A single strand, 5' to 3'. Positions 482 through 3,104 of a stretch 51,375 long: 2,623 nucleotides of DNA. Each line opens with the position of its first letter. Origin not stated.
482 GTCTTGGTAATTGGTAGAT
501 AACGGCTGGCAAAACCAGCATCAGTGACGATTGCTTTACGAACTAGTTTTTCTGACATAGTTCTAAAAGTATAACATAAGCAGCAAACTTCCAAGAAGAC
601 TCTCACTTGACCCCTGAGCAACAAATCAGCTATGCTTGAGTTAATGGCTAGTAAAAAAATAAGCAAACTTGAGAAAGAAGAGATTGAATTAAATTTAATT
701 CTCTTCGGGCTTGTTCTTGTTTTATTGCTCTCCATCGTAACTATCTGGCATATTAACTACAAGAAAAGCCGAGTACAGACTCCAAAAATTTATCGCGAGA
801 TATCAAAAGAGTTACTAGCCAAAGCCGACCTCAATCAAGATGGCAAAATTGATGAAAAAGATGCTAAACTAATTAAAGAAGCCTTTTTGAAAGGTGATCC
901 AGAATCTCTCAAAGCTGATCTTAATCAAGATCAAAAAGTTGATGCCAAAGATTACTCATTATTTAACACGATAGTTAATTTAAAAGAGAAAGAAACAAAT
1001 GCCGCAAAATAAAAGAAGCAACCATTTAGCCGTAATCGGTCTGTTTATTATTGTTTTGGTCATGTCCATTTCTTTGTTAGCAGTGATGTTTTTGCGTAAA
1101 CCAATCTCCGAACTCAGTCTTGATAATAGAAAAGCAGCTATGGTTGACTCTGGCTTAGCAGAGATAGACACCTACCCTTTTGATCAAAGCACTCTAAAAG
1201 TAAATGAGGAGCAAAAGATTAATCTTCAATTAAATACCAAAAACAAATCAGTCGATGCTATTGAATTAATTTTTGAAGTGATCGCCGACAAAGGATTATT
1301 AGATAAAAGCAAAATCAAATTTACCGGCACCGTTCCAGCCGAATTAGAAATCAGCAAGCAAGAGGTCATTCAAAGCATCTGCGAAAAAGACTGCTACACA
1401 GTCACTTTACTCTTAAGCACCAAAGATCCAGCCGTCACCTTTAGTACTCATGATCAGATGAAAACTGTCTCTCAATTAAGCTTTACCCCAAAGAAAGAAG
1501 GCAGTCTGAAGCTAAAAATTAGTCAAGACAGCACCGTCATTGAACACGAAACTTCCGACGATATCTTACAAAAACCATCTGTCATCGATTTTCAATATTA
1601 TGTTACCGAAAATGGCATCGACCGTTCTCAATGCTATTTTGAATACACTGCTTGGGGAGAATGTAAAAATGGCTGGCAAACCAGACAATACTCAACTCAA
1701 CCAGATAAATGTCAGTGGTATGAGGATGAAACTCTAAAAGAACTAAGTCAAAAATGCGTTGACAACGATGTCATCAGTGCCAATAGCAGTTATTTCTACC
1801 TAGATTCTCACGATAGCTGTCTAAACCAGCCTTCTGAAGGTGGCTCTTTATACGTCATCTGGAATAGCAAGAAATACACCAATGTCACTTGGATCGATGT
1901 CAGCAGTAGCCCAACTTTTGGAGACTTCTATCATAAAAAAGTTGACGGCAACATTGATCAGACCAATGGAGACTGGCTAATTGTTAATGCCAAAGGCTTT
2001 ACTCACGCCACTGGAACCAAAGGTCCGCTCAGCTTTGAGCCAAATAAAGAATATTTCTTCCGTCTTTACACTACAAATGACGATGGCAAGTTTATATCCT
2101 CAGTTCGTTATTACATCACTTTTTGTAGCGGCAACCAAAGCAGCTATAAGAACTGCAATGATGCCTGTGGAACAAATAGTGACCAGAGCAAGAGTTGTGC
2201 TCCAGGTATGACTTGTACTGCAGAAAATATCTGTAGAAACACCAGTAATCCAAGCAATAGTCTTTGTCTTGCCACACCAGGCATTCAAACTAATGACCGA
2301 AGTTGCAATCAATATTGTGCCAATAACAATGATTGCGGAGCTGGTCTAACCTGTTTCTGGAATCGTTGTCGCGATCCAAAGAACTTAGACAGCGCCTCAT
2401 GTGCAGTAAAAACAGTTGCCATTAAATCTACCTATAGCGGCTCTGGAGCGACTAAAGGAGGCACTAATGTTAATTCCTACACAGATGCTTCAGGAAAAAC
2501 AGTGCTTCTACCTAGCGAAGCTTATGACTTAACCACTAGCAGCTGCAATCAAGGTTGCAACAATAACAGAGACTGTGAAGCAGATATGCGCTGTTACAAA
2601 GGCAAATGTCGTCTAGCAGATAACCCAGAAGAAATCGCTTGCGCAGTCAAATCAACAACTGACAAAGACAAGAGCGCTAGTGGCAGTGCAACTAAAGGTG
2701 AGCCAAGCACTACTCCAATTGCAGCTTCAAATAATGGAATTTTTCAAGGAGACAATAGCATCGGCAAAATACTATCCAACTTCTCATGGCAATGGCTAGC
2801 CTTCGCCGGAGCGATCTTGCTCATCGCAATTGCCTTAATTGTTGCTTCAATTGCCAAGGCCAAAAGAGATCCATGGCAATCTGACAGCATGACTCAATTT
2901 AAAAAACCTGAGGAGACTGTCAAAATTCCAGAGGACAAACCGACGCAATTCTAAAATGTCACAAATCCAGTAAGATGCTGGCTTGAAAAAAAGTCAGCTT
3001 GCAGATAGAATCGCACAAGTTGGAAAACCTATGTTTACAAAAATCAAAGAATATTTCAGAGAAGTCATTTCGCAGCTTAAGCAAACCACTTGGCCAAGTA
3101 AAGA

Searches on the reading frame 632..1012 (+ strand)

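Call 34: search_protein_families(library=pfam, proteins=[window:632-1012:+], max_evalue=0.001)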
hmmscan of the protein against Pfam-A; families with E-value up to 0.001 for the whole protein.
window:632-1012:+ (126 aa): 2 families
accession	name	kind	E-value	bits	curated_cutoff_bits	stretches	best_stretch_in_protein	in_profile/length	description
PF00404.24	Dockerin_1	-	7.7e-13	48.9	22.9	2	65-111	2-52/57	Dockerin type I domain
PF00036.39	EF-hand_1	-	0.00035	20.4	25.4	0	59-77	3-21/29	EF hand domain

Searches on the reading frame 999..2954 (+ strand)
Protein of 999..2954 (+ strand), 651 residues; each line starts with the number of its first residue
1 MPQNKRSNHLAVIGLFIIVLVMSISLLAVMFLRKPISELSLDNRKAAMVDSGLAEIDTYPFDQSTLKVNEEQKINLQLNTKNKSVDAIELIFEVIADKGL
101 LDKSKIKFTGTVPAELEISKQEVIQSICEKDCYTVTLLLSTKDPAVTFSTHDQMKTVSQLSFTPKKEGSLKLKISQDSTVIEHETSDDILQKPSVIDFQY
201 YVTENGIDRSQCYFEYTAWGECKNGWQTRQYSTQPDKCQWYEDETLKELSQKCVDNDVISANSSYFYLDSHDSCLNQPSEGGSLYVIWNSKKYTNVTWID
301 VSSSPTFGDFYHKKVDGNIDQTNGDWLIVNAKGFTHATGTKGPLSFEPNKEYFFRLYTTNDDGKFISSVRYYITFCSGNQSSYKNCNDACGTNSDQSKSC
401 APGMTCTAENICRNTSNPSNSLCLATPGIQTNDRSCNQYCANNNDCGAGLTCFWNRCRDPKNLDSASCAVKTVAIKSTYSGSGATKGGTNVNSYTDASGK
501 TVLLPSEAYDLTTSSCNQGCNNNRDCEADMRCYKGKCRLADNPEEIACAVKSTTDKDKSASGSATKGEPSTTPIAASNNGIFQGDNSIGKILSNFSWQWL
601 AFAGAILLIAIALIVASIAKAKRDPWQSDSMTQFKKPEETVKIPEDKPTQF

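Call 34: search_protein_families(library=pfam, proteins=[window:999-2954:+], max_evalue=0.001)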
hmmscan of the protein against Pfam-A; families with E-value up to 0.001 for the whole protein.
window:999-2954:+ (651 aa): 1 family
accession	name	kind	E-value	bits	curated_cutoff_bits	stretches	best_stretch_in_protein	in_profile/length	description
PF12911.12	OppC_N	-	0.00012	22.3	23.9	0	6-33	11-38/53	N-terminal TM domain of oligopeptide transport permease C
